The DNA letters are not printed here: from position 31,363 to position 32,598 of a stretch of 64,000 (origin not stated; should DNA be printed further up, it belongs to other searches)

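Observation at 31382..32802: Minimal RiPP-like cassette: 22-aa peptide + radical SAM (twitch/SPASM-like) + discrete PqqD-like RRE, with a precursor that fits no known rSAM-RiPP chemistry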

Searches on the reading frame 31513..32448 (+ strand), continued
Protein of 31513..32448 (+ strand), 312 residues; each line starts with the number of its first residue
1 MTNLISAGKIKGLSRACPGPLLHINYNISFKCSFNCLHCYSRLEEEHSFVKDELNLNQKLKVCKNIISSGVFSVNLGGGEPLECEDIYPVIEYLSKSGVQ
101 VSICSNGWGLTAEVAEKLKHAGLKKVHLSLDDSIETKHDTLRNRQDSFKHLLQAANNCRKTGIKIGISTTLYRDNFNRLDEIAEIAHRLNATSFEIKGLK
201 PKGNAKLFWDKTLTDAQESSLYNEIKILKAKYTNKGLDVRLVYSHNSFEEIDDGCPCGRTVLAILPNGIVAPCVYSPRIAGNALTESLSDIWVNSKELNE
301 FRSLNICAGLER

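Call 41: search_protein_families(library=ncbifam, proteins=[L017:2807-4750:+, L018:297-2252:+, L020:40-1095:+, L021:2561-3859:+, L021:75-929:+, L020:1252-2097:+, L020:2091-3308:+, L020:3319-4113:+, L017:9133-10071:+, L017:7443-9143:+], max_evalue=0.00001)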
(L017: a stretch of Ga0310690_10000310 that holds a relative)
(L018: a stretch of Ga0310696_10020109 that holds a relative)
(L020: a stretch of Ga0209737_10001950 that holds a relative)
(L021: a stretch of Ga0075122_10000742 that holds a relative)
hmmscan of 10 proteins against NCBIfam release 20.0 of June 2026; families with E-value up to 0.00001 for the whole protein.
L017:2807-4750:+ (648 aa): 13 families
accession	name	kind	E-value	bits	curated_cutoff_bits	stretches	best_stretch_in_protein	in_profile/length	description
TIGR00418.1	thrS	equivalog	1.2e-176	588.9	383.65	1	71-639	1-564/565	threonine--tRNA ligase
NF003068.0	PRK03991.1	equivalog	1.4e-53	182.2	484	1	234-645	192-597/613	threonine--tRNA ligase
TIGR00408.1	proS_fam_I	equivalog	2e-21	76.5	437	2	498-642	232-383/475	proline--tRNA ligase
NF006625.0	PRK09194.1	equivalog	1.7e-18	66.8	558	2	521-636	433-558/559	proline--tRNA ligase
NF008979.1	PRK12325.1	exception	9.3e-17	61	550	2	257-387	35-160/437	proline--tRNA ligase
NF011500.0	PRK14938.1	equivalog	3e-13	49.5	362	1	535-639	262-368/387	Ser-tRNA(Thr) hydrolase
TIGR00409.1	proS_fam_II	equivalog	1.8e-12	46.9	306.7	1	542-637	468-566/568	proline--tRNA ligase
TIGR00442.1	hisS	equivalog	1.1e-11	44.3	286.75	0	264-427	9-162/406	histidine--tRNA ligase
TIGR00414.1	serS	equivalog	8e-09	35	301.65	1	185-416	99-316/418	serine--tRNA ligase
NF040865.1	a_tRNA_ed_AlaXM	equivalog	8.1e-09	35.5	300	1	71-198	97-219/234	alanyl-tRNA editing protein AlaXM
NF003211.1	PRK04173.1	equivalog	1.2e-08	34.3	312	1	331-631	164-449/454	glycine--tRNA ligase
TIGR00344.1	alaS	equivalog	1.4e-07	30.2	457.05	1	69-200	554-680/847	alanine--tRNA ligase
TIGR00389.1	glyS_dimeric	equivalog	1.8e-06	26.8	243.3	0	540-638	464-563/565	glycine--tRNA ligase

L018:297-2252:+ (652 aa): 12 families
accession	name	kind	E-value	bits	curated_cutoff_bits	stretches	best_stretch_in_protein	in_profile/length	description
TIGR00418.1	thrS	equivalog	2.3e-179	597.9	383.65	1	75-642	1-564/565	threonine--tRNA ligase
NF003068.0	PRK03991.1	equivalog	1.3e-57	195.5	484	1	239-646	193-595/613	threonine--tRNA ligase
TIGR00408.1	proS_fam_I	equivalog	5e-22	78.4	437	2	501-643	232-381/475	proline--tRNA ligase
NF006625.0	PRK09194.1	equivalog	1.5e-20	73.6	558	2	524-638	433-557/559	proline--tRNA ligase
NF008979.1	PRK12325.1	exception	6.7e-18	64.8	550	2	262-391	36-161/437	proline--tRNA ligase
NF011500.0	PRK14938.1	equivalog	1.1e-14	54.3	362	1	538-642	262-368/387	Ser-tRNA(Thr) hydrolase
TIGR00442.1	hisS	equivalog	2e-14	53.4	286.75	1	543-627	317-401/406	histidine--tRNA ligase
TIGR00409.1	proS_fam_II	equivalog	1.2e-13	50.8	306.7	1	545-630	468-556/568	proline--tRNA ligase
NF003211.1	PRK04173.1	equivalog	9.2e-12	44.5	312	1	323-624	153-439/454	glycine--tRNA ligase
TIGR00389.1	glyS_dimeric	equivalog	3.5e-10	39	243.3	0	543-641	464-563/565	glycine--tRNA ligase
TIGR00414.1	serS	equivalog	1.1e-08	34.5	301.65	1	118-419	28-316/418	serine--tRNA ligase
NF040865.1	a_tRNA_ed_AlaXM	equivalog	4.7e-08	33.1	300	1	75-202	97-219/234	alanyl-tRNA editing protein AlaXM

L020:40-1095:+ (352 aa): 11 families
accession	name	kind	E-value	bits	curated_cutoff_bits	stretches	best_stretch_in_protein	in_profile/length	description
TIGR00418.1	thrS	equivalog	8e-129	431.1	383.65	1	1-339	228-564/565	threonine--tRNA ligase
NF003068.0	PRK03991.1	equivalog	8.9e-70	235.7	484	1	9-342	262-594/613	threonine--tRNA ligase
NF011500.0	PRK14938.1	equivalog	7.7e-23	81.1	362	1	240-339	267-366/387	Ser-tRNA(Thr) hydrolase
TIGR00408.1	proS_fam_I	equivalog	4.3e-21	75.4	437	1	199-346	233-387/475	proline--tRNA ligase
NF006625.0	PRK09194.1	equivalog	5.1e-19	68.6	558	1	199-336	417-558/559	proline--tRNA ligase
TIGR00409.1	proS_fam_II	equivalog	3.1e-16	59.4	306.7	1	201-336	425-565/568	proline--tRNA ligase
TIGR00389.1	glyS_dimeric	equivalog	3.1e-15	55.7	243.3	1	241-338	465-563/565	glycine--tRNA ligase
NF003211.1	PRK04173.1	equivalog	2e-14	53.4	312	1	31-332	163-450/454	glycine--tRNA ligase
NF008979.1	PRK12325.1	exception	3.5e-14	52.5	550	1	218-336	310-436/437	proline--tRNA ligase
TIGR00442.1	hisS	equivalog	3.4e-11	42.8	286.75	1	246-328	323-405/406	histidine--tRNA ligase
NF009085.0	PRK12420.1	equivalog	2.1e-06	27.3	540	1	267-331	356-421/426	histidine--tRNA ligase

L021:2561-3859:+ (433 aa): 12 families
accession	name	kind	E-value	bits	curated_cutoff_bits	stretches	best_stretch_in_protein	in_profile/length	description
TIGR00418.1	thrS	equivalog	3e-153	511.7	383.65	1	27-425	167-564/565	threonine--tRNA ligase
NF003068.0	PRK03991.1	equivalog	2e-78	264.3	484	1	6-428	173-594/613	threonine--tRNA ligase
TIGR00408.1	proS_fam_I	equivalog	3.9e-25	88.7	437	2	286-428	234-383/475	proline--tRNA ligase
NF006625.0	PRK09194.1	equivalog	1.5e-24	86.8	558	2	51-204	37-191/559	proline--tRNA ligase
TIGR00442.1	hisS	equivalog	5.9e-21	74.9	286.75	2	312-413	305-404/406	histidine--tRNA ligase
TIGR00389.1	glyS_dimeric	equivalog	6.7e-20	71.1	243.3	1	326-425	464-564/565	glycine--tRNA ligase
TIGR00409.1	proS_fam_II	equivalog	1.4e-19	70.4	306.7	2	57-203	43-190/568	proline--tRNA ligase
NF003211.1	PRK04173.1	equivalog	1.7e-19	70.1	312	1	115-418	161-450/454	glycine--tRNA ligase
NF008979.1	PRK12325.1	exception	1e-18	67.5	550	2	304-422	310-436/437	proline--tRNA ligase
NF011500.0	PRK14938.1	equivalog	2.4e-17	63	362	1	321-425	262-366/387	Ser-tRNA(Thr) hydrolase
TIGR00414.1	serS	equivalog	2.9e-10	39.7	301.65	1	32-198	141-311/418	serine--tRNA ligase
NF009085.0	PRK12420.1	equivalog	9.2e-07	28.5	540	1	336-418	341-422/426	histidine--tRNA ligase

L021:75-929:+ (285 aa): 9 families
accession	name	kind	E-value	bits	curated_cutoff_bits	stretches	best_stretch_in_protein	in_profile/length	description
TIGR00418.1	thrS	equivalog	2.3e-95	320.6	383.65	1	3-279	291-564/565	threonine--tRNA ligase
NF003068.0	PRK03991.1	equivalog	9e-50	169.6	484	1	4-281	318-593/613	threonine--tRNA ligase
NF011500.0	PRK14938.1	equivalog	2.2e-15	56.5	362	1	175-280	262-369/387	Ser-tRNA(Thr) hydrolase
TIGR00408.1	proS_fam_I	equivalog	1.3e-11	44.1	437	1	139-280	233-381/475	proline--tRNA ligase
NF003211.1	PRK04173.1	equivalog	3.3e-09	36.1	312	1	5-275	199-453/454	glycine--tRNA ligase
TIGR00442.1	hisS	equivalog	4.5e-09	35.8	286.75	1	167-263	306-400/406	histidine--tRNA ligase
NF006625.0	PRK09194.1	equivalog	1.8e-07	30.5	558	1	139-276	417-558/559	proline--tRNA ligase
TIGR00389.1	glyS_dimeric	equivalog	2.1e-07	29.9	243.3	0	180-278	464-563/565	glycine--tRNA ligase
TIGR00409.1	proS_fam_II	equivalog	1.1e-06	27.8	306.7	1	145-275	429-564/568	proline--tRNA ligase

L020:1252-2097:+ (282 aa): 4 families
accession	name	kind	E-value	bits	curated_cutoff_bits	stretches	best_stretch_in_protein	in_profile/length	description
TIGR01290.1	nifB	equivalog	4.8e-31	107.9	343.65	1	11-276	7-277/441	nitrogenase cofactor biosynthesis protein NifB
TIGR02666.1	moaA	equivalog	3.1e-11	42.8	284.05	1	35-221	16-187/336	GTP 3',8-cyclase MoaA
TIGR00048.1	rRNA_mod_RlmN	equivalog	5.1e-07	29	290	1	33-256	109-324/355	dual-specificity RNA methyltransferase RlmN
NF038283.1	viperin_w_prok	equivalog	6.3e-07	28.8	180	1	37-231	10-195/281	viperin family antiviral radical SAM protein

L020:2091-3308:+ (406 aa): 19 families
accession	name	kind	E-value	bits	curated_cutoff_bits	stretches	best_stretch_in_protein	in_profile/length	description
TIGR01283.1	nifE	equivalog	1.2e-47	162.6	505.1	1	12-362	42-403/459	nitrogenase iron-molybdenum cofactor biosynthesis protein NifE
TIGR01862.1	N2-ase-Ialpha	subfamily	4.3e-42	144.3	486.05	1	25-363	47-396/444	nitrogenase component I subunit alpha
TIGR01284.1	alt_nitrog_alph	subfamily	4.9e-35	120.8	512.8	1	25-362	57-402/457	nitrogenase subunit alpha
TIGR01282.1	nifD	equivalog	4.3e-34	118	653.55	1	24-363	60-412/466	nitrogenase molybdenum-iron protein alpha chain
TIGR01278.1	DPOR_BchB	equivalog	1.2e-31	110.1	490.35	1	13-362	9-367/512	ferredoxin:protochlorophyllide reductase (ATP-dependent) subunit B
NF011047.0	PRK14477.1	equivalog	2.2e-31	108.6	1229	1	13-361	34-395/917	bifunctional nitrogenase iron-molybdenum cofactor biosynthesis protein NifEN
TIGR01860.1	VNFD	equivalog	3.6e-27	95.1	823.1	1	24-316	58-355/461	nitrogenase vanadium-iron protein, alpha chain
TIGR01861.1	ANFD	equivalog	4e-22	78.3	873.8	1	25-315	60-355/513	nitrogenase iron-iron protein, alpha chain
TIGR02932.1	vnfK_nitrog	equivalog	1.3e-19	70.4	873.95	1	11-338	12-360/457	V-containing nitrogenase subunit beta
TIGR01285.1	nifN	equivalog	6.5e-17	61.6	326.8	1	8-192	11-197/433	nitrogenase iron-molybdenum cofactor biosynthesis protein NifN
TIGR01286.1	nifK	equivalog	1e-16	60.5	427.3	1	9-195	63-252/516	nitrogenase molybdenum-iron protein subunit beta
TIGR02931.1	anfK_nitrog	equivalog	2.7e-16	59.3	853.85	1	9-260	13-281/461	Fe-only nitrogenase subunit beta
NF002789.0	PRK02910.1-3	equivalog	6.1e-16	58.4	509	1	19-362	15-375/535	ferredoxin:protochlorophyllide reductase (ATP-dependent) subunit B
TIGR03282.1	methan_mark_13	equivalog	1e-15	57.6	268.4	1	29-140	19-122/352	Ni-sirohydrochlorin a,c-diamide reductive cyclase catalytic subunit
TIGR01279.1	DPOR_bchN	equivalog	4.9e-14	52.1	419.95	1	23-363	18-351/407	ferredoxin:protochlorophyllide reductase (ATP-dependent) subunit N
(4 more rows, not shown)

L020:3319-4113:+ (265 aa): 11 families
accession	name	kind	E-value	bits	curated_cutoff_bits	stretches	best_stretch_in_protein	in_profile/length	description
NF033200.1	F430_CfbC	exception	5.1e-91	304.6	402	1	3-262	1-258/260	Ni-sirohydrochlorin a,c-diamide reductive cyclase ATP-dependent reductase subunit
TIGR01287.1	nifH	equivalog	1.3e-86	290.3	394.35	1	3-261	1-263/275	nitrogenase iron protein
NF009702.0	PRK13231.1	equivalog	9.2e-76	254.5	427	1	3-260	3-256/264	nitrogenase reductase-like protein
NF009701.0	PRK13230.1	subfamily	3.3e-75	252.8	350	1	3-259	2-274/291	nitrogenase reductase-like protein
TIGR01281.1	DPOR_bchL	equivalog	8.2e-70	235.2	345.15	1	4-258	2-259/268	ferredoxin:protochlorophyllide reductase (ATP-dependent) iron-sulfur ATP-binding protein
TIGR02016.1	BchX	equivalog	2.3e-48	165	331.2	1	4-245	2-251/296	chlorophyllide a reductase iron protein subunit X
TIGR01969.1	minD_arch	subfamily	3.4e-12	46.1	201.75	1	8-244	7-232/251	cell division ATPase MinD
TIGR01968.1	minD_bact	equivalog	2.5e-09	36.9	212.9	0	8-39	8-39/261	septum site-determining protein MinD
NF041136.1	MrpORP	equivalog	8.9e-07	28.5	450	0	6-33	10-37/365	iron-sulfur cluster carrier protein MrpORP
TIGR00345.1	GET3_arsA_TRC40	subfamily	6.3e-06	25.9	135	1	8-43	3-38/299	TRC40/GET3/ArsA family transport-energizing ATPase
TIGR04291.1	arsen_driv_ArsA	equivalog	9.7e-06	24.6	650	0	7-41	325-359/565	arsenical pump-driving ATPase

L017:9133-10071:+ (313 aa): 37 families (the best 25 are shown)
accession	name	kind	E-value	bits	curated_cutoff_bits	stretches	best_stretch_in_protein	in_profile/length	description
TIGR04317.1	W_rSAM_matur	equivalog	1.6e-25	90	380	1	4-186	3-196/349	tungsten cofactor oxidoreductase radical SAM maturase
TIGR02668.1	moaA_archaeal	equivalog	1.5e-20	73.4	325.25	1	3-174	8-184/303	GTP 3',8-cyclase MoaA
TIGR02666.1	moaA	equivalog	1.9e-20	73.1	284.05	1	3-168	8-185/336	GTP 3',8-cyclase MoaA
NF001199.0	PRK00164.2-1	equivalog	6.3e-20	71.5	231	1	2-165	9-177/308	GTP 3',8-cyclase MoaA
TIGR02495.1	NrdG2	equivalog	6.6e-18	64.7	131.15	1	13-125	24-137/193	anaerobic ribonucleoside-triphosphate reductase activating protein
TIGR04054.1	rSAM_NirJ1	equivalog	1.2e-15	57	650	1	9-237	40-265/387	putative heme d1 biosynthesis radical SAM protein NirJ1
TIGR04545.1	rSAM_ahbD_hemeb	equivalog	1.8e-14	53.9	500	1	9-179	4-180/339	heme b synthase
TIGR04546.1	rSAM_ahbC_deAc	equivalog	2.9e-14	52.7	650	1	8-218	42-248/390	12,18-didecarboxysiroheme deacetylase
TIGR04251.1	SCM_rSAM_ScmF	equivalog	8.4e-14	51.7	400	1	5-122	4-127/353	SynChlorMet cassette radical SAM/SPASM protein ScmF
TIGR04053.2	TIGR04053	equivalog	1.1e-13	51.2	395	1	7-170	10-180/366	TIGR04053 family radical SAM/SPASM domain-containing protein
TIGR03962.1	mycofact_rSAM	equivalog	1.5e-13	50.7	265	1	7-156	14-166/339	mycofactocin radical SAM maturase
NF045574.1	sacti_mat_StsB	exception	1.5e-13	50.4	625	1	10-175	101-268/466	StsB family radical SAM/SPASM domain sactipeptide maturase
NF050035.1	rSAM_WgK_link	exception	1.9e-13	50.1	650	1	9-176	13-184/367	radical SAM/SPASM peptide maturase WgkB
TIGR04303.1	GeoRSP_rSAM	equivalog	3e-13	50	400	1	12-209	12-204/325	GeoRSP system radical SAM/SPASM protein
TIGR02109.1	PQQ_syn_pqqE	equivalog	8.1e-13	48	381.35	1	6-180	8-186/358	pyrroloquinoline quinone biosynthesis protein PqqE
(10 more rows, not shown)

L017:7443-9143:+ (567 aa): 1 family
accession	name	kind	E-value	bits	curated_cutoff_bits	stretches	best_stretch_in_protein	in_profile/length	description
NF041651.1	nodul_NodU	equivalog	7.7e-37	127.3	1000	1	111-536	117-530/556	nodulation protein NodU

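Call 43: find_encoding_contigs(protein=P0007, flank=6000, max_places=2)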
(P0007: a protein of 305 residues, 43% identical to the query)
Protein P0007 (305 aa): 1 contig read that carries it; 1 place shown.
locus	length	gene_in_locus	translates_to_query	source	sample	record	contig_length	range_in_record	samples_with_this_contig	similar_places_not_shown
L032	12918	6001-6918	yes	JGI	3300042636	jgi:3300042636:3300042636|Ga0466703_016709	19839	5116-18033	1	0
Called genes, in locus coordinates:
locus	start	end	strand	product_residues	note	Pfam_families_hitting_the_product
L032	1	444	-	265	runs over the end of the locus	PF03372:Exo_endo_phos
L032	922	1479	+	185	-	PF00440:TetR_N, PF22604:TetR_HI_0893_C (weak)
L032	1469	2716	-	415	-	PF07690:MFS_1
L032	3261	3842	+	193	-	PF13187:Fer4_9 (faint), PF13247:Fer4_11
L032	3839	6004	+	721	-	PF02730:AFOR_N, PF01314:AFOR_C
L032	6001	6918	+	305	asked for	PF04055:Radical_SAM, PF13186:SPASM (weak)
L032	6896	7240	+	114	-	PF05402:PqqD (weak)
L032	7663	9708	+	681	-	PF00662:Proton_antipo_N, PF00361:Proton_antipo_M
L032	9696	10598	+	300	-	PF00146:NADHdh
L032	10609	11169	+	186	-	PF01058:Oxidored_q6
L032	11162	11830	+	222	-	PF00329:Complex1_30kDa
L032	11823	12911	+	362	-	PF00374:NiFeSe_Hases, PF00346:Complex1_49kDa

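Call 44: find_encoding_contigs(protein=P0024, flank=6000, max_places=2)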
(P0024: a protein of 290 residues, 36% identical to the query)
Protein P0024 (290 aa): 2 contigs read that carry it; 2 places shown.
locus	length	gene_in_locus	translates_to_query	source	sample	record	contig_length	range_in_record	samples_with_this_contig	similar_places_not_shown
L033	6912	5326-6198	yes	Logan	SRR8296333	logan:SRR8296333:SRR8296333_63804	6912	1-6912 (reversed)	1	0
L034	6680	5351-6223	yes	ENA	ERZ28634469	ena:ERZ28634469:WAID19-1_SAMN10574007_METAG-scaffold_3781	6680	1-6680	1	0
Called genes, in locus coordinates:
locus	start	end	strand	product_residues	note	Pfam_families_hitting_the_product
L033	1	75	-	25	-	?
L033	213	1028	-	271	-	PF00106:adh_short, PF08659:KR, PF23441:SDR (weak), PF13561:adh_short_C2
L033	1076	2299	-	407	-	PF07690:MFS_1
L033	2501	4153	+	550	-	PF13556:HTH_30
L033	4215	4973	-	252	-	PF00106:adh_short, PF08659:KR, PF23441:SDR (weak), PF13561:adh_short_C2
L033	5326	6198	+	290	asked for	PF04055:Radical_SAM, PF13186:SPASM (weak)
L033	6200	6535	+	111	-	PF05402:PqqD (weak)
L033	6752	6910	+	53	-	?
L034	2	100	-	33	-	?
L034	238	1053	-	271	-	PF00106:adh_short, PF08659:KR, PF23441:SDR (weak), PF13561:adh_short_C2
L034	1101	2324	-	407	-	PF07690:MFS_1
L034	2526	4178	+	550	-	PF13556:HTH_30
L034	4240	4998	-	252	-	PF00106:adh_short, PF08659:KR, PF23441:SDR (weak), PF13561:adh_short_C2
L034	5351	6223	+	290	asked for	PF04055:Radical_SAM, PF13186:SPASM (weak)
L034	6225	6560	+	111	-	PF05402:PqqD (weak)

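Call 45: find_encoding_contigs(protein=P0025, flank=6000, max_places=2)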
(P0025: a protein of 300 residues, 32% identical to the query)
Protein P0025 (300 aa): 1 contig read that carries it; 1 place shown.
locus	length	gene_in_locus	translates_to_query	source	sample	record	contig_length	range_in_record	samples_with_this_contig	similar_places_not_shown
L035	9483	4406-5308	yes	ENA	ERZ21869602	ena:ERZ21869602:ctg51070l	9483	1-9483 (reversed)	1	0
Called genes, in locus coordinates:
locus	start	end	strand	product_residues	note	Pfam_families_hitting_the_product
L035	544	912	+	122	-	-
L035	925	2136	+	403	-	-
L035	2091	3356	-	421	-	PF23381:Beta-prop_IFT122_1st, PF25175:Beta-prop_WDR5, PF25172:Beta-prop_WDR3_2nd, PF23409:Beta-prop_EML, PF23381:Beta-prop_IFT122_1st, PF23389:Beta-prop_WDR19_1st, PF24807:WD40_CDC20-Fz, PF25171:Beta-prop_WDR36-Utp21_1st, +38 more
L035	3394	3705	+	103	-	-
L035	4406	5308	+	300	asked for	PF13353:Fer4_12 (weak), PF04055:Radical_SAM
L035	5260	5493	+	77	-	-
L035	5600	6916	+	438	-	-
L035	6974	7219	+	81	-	-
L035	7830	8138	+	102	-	-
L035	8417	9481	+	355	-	?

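Call 46: find_encoding_contigs(protein=P0017, flank=6000, max_places=2)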
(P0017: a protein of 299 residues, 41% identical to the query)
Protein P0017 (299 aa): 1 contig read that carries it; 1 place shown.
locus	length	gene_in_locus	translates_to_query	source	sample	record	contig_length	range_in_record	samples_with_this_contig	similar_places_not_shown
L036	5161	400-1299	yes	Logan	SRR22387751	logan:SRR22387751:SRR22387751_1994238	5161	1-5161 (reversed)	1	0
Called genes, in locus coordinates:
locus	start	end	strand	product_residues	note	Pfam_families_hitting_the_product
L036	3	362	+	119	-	?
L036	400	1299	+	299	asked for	PF04055:Radical_SAM, PF13186:SPASM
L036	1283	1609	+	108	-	PF05402:PqqD (weak)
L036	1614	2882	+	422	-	PF00155:Aminotran_1_2, PF01041:DegT_DnrJ_EryC1, PF01053:Cys_Met_Meta_PP (weak)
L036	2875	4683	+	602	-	PF02543:Carbam_trans_N, PF16861:Carbam_trans_C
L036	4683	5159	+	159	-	?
